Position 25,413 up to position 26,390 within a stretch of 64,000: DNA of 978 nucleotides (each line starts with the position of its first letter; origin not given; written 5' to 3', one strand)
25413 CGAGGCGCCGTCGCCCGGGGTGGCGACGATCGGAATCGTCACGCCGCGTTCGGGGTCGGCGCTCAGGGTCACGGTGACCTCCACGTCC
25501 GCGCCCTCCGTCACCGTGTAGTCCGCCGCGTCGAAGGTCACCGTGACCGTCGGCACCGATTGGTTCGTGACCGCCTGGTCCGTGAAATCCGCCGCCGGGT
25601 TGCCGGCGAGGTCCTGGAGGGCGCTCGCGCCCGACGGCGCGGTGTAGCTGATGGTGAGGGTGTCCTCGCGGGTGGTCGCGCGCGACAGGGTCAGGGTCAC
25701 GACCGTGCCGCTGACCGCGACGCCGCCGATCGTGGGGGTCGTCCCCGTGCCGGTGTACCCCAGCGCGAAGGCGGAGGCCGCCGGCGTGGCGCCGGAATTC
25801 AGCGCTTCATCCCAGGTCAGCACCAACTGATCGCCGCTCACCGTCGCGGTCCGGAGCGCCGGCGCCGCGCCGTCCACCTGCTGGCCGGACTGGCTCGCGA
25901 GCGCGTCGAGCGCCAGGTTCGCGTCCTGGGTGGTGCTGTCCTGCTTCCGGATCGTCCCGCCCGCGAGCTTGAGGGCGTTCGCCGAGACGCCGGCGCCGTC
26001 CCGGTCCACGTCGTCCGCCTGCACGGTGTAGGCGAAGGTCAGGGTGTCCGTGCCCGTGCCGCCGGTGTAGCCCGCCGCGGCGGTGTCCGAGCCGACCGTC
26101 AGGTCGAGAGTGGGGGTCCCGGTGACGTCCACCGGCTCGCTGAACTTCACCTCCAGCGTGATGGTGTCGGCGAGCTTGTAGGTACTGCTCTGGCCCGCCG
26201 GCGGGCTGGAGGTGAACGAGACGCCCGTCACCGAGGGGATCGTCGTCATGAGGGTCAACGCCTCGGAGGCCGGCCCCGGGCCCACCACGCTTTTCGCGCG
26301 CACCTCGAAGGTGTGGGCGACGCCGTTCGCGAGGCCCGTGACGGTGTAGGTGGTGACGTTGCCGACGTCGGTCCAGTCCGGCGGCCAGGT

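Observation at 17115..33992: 5.6-kaa Calx-beta/FN3/cadherin bead-string adhesin exported by its own autotransporter barrel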

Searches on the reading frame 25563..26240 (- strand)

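Call 38: search_protein_families(library=pfam, proteins=[window:25563-26240:-], max_evalue=1)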
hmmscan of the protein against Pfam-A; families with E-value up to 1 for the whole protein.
window:25563-26240:- (226 aa): 2 families
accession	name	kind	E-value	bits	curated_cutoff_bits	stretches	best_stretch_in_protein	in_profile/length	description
PF13753.12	SWM_repeat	-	3e-15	56.7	27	1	123-203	2-85/86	Putative flagellar system-associated repeat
PF13205.12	Big_5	-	1.8e-06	29.1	23.6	2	121-217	6-96/105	Bacterial Ig-like domain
